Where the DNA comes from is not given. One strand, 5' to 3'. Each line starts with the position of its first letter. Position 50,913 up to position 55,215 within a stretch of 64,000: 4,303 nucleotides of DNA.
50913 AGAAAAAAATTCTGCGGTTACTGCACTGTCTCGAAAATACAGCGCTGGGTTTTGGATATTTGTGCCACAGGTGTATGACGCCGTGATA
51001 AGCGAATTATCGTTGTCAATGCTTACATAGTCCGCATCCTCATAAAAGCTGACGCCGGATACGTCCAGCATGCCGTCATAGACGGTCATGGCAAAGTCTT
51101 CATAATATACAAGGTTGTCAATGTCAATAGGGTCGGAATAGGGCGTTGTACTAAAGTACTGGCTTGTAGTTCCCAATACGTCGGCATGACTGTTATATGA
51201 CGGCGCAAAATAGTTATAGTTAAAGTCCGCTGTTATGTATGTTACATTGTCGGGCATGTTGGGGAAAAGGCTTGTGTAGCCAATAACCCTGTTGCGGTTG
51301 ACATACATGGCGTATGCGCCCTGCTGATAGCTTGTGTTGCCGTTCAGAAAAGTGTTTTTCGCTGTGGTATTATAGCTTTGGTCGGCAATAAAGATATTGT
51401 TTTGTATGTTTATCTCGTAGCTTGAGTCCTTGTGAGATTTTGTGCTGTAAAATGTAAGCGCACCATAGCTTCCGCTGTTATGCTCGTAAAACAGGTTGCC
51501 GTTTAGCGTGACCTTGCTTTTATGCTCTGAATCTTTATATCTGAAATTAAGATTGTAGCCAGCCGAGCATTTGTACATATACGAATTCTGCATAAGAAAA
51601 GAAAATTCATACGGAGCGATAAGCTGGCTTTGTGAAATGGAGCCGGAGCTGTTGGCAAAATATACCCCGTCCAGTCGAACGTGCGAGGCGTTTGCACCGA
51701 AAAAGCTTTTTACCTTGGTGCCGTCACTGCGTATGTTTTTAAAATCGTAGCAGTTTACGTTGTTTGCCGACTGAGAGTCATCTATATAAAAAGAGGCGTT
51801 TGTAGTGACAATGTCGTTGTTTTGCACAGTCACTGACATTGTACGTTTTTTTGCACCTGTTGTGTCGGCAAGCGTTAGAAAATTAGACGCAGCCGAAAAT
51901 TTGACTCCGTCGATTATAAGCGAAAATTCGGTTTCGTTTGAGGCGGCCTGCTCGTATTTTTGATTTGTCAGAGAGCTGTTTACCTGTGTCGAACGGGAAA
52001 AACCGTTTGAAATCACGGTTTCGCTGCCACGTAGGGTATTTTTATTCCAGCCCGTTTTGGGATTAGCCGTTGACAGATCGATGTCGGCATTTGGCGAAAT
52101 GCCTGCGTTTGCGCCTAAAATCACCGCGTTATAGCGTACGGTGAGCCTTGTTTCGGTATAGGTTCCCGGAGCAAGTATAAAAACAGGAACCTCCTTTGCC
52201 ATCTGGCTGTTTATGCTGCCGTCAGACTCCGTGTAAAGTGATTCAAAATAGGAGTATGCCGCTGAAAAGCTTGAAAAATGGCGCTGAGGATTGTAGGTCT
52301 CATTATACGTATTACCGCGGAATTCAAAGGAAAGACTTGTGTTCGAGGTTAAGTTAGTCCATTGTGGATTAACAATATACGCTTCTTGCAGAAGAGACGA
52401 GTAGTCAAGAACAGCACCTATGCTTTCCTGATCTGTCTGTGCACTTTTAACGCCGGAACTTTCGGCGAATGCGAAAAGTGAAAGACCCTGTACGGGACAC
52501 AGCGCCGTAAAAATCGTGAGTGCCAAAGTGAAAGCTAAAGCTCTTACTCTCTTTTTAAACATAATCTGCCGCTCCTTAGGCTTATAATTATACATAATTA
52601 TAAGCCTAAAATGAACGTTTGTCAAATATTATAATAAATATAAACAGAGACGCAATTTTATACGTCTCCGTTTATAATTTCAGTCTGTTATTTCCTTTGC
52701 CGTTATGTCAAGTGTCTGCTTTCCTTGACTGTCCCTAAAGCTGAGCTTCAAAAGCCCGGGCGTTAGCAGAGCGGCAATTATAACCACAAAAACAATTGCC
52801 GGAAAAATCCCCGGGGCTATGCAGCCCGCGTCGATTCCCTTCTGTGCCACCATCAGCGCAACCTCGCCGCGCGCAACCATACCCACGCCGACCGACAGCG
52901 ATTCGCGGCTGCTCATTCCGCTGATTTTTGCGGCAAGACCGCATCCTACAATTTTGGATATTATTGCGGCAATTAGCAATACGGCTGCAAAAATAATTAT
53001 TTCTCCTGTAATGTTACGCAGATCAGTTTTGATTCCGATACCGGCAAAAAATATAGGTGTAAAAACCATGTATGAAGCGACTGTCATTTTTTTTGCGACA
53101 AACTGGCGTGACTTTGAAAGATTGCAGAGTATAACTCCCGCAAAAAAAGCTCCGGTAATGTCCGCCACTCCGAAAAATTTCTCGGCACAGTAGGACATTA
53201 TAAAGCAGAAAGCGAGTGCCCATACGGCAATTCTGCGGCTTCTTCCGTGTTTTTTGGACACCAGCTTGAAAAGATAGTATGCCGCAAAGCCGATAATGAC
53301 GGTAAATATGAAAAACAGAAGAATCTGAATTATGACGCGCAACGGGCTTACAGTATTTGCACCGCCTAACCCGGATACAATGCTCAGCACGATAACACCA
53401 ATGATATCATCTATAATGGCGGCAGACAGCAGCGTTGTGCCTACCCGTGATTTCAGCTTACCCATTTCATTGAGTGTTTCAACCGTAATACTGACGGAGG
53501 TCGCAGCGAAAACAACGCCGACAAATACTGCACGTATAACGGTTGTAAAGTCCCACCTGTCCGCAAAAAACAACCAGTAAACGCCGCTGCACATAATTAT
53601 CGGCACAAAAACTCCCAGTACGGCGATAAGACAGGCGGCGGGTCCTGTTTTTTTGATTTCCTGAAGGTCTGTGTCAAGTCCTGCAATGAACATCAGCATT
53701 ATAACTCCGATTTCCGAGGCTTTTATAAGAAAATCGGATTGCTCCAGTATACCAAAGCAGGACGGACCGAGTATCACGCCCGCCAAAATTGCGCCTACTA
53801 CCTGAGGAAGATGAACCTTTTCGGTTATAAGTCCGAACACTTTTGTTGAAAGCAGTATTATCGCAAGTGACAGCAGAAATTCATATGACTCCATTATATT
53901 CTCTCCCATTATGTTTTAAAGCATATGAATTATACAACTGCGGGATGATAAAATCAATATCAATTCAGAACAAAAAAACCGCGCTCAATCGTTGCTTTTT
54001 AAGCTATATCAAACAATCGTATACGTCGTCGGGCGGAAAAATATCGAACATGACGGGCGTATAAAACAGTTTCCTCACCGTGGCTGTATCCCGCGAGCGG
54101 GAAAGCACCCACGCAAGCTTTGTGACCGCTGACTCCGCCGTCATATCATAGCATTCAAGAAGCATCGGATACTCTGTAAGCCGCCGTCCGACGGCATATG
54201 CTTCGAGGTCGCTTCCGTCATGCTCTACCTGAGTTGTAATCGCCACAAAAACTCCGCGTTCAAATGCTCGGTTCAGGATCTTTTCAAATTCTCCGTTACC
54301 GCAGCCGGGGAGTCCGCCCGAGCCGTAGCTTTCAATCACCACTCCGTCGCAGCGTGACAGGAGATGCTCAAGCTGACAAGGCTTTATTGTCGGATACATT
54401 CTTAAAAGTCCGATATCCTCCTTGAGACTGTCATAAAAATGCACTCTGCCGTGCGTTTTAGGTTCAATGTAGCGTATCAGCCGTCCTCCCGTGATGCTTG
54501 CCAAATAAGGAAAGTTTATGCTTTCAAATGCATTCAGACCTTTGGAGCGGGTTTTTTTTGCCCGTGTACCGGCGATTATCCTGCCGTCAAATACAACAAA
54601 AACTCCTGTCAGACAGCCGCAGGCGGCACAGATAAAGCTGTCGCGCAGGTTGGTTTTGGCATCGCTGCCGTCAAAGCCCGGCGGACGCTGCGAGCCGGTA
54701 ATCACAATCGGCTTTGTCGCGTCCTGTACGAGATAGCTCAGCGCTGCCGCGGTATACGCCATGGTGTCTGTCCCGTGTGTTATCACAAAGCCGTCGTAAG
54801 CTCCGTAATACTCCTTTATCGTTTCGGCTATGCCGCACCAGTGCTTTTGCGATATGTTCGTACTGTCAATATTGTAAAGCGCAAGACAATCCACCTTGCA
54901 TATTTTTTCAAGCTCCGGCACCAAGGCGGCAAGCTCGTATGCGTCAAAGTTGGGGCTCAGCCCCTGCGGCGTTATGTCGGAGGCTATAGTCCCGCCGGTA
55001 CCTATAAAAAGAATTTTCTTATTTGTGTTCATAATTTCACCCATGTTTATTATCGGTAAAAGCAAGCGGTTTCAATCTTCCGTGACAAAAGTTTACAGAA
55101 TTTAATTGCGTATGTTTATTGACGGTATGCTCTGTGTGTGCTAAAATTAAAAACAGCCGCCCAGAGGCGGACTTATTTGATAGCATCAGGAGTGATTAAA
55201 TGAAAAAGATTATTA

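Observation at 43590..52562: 9-kb gene for a ~2990-aa SLH-anchored beta-helix protein built as an (A-B)x2 mega-duplication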

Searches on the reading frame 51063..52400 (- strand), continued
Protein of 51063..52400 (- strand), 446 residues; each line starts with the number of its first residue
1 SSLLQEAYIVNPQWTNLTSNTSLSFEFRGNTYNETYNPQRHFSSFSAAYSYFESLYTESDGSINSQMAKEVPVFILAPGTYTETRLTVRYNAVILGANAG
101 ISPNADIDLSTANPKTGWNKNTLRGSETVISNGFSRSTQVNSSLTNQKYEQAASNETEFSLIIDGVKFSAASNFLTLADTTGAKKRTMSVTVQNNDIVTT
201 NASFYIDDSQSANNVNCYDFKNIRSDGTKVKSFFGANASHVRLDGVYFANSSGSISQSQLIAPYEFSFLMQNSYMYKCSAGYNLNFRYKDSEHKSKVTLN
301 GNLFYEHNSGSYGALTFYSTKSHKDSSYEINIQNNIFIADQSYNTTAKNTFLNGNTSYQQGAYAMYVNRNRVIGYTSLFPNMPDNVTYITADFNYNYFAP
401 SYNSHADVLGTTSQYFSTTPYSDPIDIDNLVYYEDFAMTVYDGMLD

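Call 71: search_protein_families(library=pfam, alignment_id=A4, max_evalue=0.001)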
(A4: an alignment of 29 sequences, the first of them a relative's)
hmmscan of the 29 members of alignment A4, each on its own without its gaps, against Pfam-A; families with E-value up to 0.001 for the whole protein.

A. member 1, P0053 (1707 aa): 3 families
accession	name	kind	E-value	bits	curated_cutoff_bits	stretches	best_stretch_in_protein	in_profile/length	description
PF08757.17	CotH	-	3.1e-38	132.5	23.8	1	673-1029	1-322/322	CotH kinase protein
PF00395.25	SLH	-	2.6e-33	114.2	20.8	3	1525-1565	1-41/44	S-layer homology domain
PF02368.24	Big_2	-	3.6e-13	49.7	22.8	1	1041-1115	3-77/79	Bacterial Ig-like domain (group 2)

B. families by the number of members that match (of 29 scanned): 18 families
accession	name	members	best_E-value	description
PF00395.25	SLH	15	1e-41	S-layer homology domain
PF02368.24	Big_2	4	3.1e-58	Bacterial Ig-like domain (group 2)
PF00149.33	Metallophos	4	9e-13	Calcineurin-like phosphoesterase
PF07523.18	Big_3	4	1.7e-07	Bacterial Ig-like domain (group 3)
PF08757.17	CotH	3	1.1e-38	CotH kinase protein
PF17996.7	CE2_N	3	2.6e-17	Carbohydrate esterase 2 N-terminal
PF13472.12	Lipase_GDSL_2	3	1.6e-14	GDSL-like Lipase/Acylhydrolase family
PF00657.28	Lipase_GDSL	3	5e-12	GDSL-like Lipase/Acylhydrolase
PF12733.13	Cadherin-like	3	6.4e-10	Cadherin-like beta sandwich domain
PF13385.13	Laminin_G_3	2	3e-20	Concanavalin A-like lectin/glucanases superfamily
PF09479.16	Flg_new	2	7.1e-18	Listeria-Bacteroides repeat domain (List_Bact_rpt)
PF03372.29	Exo_endo_phos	2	5e-12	Endonuclease/Exonuclease/phosphatase family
PF01510.30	Amidase_2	1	6.6e-12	N-acetylmuramoyl-L-alanine amidase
PF07581.17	Glug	1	5.9e-07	The GLUG motif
PF18998.6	Flg_new_2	1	8e-07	Divergent InlB B-repeat domain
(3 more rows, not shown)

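Call 72: list_cluster_members(proteins=[P0007, P0008, P0019, P0015, P0029, P0139, P0053, P0024, P0119, P0097])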
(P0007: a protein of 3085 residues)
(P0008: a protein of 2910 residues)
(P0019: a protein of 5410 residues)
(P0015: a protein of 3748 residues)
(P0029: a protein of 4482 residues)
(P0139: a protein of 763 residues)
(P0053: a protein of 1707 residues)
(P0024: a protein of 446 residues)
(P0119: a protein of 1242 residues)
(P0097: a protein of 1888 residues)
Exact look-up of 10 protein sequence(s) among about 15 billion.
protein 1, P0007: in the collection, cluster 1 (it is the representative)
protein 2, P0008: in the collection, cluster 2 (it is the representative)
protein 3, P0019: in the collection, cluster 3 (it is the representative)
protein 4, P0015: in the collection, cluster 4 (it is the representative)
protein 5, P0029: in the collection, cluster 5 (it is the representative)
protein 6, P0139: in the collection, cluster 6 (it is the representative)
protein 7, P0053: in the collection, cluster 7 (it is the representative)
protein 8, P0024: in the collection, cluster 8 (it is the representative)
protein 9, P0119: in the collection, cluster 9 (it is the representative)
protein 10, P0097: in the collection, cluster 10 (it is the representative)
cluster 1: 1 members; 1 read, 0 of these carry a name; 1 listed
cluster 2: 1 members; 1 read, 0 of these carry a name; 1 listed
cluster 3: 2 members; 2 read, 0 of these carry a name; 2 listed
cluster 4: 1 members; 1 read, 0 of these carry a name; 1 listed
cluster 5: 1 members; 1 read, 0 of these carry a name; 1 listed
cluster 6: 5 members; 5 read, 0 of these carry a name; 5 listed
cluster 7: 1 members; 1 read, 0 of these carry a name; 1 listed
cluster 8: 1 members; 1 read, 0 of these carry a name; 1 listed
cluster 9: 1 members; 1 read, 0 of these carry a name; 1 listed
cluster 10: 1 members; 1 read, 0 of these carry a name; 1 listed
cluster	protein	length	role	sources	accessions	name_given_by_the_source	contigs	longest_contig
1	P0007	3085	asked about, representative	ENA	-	-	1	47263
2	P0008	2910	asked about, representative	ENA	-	-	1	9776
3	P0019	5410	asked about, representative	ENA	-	-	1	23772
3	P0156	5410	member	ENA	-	-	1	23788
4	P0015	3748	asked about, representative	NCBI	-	-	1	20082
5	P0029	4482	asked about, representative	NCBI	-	-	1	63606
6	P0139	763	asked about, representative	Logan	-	-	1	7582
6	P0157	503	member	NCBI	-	-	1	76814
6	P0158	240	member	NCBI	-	-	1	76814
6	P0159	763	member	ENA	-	-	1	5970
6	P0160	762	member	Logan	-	-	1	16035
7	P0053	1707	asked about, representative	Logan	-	-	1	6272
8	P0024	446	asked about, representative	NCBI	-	-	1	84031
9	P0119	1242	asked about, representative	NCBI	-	-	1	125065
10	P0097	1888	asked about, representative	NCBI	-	-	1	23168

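Call 73: find_encoding_contigs(protein=P0160, flank=8000, max_places=2)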
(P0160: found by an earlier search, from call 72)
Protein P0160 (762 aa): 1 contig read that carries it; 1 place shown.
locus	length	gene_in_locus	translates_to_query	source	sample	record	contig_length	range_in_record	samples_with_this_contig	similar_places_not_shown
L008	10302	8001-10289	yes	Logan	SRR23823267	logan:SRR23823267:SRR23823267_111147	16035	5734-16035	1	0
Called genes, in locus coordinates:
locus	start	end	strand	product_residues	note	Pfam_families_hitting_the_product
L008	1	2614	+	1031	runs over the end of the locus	PF04542:Sigma70_r2, PF07638:Sigma70_ECF (weak), PF04545:Sigma70_r4, PF08281:Sigma70_r4_2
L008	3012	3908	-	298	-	PF00701:DHDPS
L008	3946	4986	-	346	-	PF13088:BNR_2 (weak)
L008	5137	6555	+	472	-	PF02878:PGM_PMM_I, PF02879:PGM_PMM_II, PF02880:PGM_PMM_III, PF00408:PGM_PMM_IV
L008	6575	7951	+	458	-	PF03448:MgtE_N, PF00571:CBS, PF01769:MgtE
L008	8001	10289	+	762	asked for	PF17996:CE2_N, PF00657:Lipase_GDSL, PF13472:Lipase_GDSL_2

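Call 74: find_encoding_contigs(protein=P0119, flank=8000, max_places=2)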
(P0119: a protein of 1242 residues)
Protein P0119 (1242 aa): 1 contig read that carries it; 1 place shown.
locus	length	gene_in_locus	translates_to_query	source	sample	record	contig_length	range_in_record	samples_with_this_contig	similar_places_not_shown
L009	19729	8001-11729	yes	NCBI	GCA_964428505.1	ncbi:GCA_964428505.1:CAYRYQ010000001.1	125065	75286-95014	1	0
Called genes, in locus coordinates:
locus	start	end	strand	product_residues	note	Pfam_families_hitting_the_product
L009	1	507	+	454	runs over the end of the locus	PF11638:DnaA_N, PF01695:IstB_IS21, PF00308:Bac_DnaA, PF13191:AAA_16 (faint), PF01637:ATPase_2 (faint), PF00004:AAA, PF13401:AAA_22 (faint), PF08299:Bac_DnaA_C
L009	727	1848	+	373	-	PF00712:DNA_pol3_beta, PF02767:DNA_pol3_beta_2, PF02768:DNA_pol3_beta_3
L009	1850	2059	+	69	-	PF13275:S4_2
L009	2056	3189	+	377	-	PF02463:SMC_N, PF13175:AAA_15, PF13476:AAA_23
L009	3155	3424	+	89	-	PF04025:RemA-like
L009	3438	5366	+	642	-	PF02518:HATPase_c, PF00204:DNA_gyraseB, PF01751:Toprim, PF00986:DNA_gyraseB_C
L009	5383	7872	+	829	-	PF00521:DNA_topoisoIV, PF03989:DNA_gyraseA_C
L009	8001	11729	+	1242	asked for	PF00395:SLH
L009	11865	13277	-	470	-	PF01235:Na_Ala_symp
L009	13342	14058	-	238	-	PF00106:adh_short, PF01370:Epimerase (weak), PF08659:KR, PF13561:adh_short_C2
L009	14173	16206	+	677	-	PF17191:RecG_wedge, PF04851:ResIII, PF00270:DEAD, PF00271:Helicase_C, PF19833:RecG_dom3_C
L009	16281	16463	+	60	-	PF00269:SASP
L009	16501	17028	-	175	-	-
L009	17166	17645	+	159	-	PF13240:Zn_Ribbon_1 (faint), PF05154:TM2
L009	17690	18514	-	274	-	PF03009:GDPD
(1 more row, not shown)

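Call 87: find_encoding_contigs(protein=P0024, flank=6000, max_places=2)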
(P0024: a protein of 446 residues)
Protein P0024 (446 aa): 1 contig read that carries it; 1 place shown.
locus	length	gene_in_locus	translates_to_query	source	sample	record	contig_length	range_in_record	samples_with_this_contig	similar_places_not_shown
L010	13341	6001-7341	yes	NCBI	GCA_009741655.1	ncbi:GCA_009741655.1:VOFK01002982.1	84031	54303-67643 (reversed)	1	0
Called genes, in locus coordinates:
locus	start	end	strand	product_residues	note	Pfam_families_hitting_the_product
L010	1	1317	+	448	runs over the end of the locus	PF02127:Peptidase_M18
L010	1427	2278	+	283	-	PF06245:DUF1015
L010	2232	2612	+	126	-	-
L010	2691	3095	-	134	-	-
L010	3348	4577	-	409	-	PF00342:PGI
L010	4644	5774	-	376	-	PF00768:Peptidase_S11, PF00144:Beta-lactamase (faint), PF13354:Beta-lactamase2, PF07943:PBP5_C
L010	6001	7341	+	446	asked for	-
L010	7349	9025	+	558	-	-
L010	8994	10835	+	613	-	PF12733:Cadherin-like (faint), PF00395:SLH (faint)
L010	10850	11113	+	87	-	-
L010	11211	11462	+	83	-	PF02311:AraC_binding, PF07883:Cupin_2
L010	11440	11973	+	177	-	PF12833:HTH_18, PF00165:HTH_AraC (weak)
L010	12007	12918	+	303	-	-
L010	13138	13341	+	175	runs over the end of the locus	PF17389:Bac_rhamnosid6H (weak)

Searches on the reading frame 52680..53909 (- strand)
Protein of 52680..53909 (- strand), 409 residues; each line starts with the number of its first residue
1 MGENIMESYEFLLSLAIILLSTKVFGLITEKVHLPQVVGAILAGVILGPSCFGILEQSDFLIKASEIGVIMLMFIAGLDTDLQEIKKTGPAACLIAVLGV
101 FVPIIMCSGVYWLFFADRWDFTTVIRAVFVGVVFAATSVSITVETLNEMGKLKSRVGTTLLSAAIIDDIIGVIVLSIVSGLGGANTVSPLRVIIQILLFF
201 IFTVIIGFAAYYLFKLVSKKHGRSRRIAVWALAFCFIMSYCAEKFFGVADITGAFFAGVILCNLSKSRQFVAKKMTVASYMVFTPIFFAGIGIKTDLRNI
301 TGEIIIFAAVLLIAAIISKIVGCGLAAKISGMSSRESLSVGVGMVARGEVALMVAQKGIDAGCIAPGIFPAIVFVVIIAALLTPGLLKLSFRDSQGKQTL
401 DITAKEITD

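Call 19: search_protein_families(library=pfam, proteins=[window:52680-53909:-], max_evalue=0.001)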
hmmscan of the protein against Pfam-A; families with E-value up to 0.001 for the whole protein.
window:52680-53909:- (409 aa): 1 family
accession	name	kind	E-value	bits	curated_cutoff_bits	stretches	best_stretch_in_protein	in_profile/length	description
PF00999.27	Na_H_Exchanger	-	7.4e-64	216.4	26.2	1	22-388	4-370/375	Sodium/hydrogen exchanger, transmembrane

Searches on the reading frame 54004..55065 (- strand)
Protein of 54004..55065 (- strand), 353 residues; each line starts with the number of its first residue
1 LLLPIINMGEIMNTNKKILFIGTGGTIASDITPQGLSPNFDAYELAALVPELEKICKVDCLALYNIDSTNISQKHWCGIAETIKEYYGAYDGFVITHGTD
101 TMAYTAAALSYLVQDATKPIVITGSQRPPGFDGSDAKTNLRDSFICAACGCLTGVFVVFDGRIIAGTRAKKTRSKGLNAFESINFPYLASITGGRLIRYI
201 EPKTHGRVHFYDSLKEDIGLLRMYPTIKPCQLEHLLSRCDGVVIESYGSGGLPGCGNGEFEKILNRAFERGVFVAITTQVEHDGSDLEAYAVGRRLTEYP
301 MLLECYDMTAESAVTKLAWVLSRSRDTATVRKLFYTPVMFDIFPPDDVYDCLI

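Call 19: search_protein_families(library=pfam, proteins=[window:54004-55065:-], max_evalue=0.001)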
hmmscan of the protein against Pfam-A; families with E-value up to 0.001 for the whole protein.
window:54004-55065:- (353 aa): 2 families
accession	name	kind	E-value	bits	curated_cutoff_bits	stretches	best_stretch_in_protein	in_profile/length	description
PF00710.25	Asparaginase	-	1.1e-58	198.4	22.5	1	17-196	1-185/193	Asparaginase, N-terminal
PF17763.6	Asparaginase_C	-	1.4e-22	80.2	34.6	1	218-334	2-114/114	Glutaminase/Asparaginase C-terminal domain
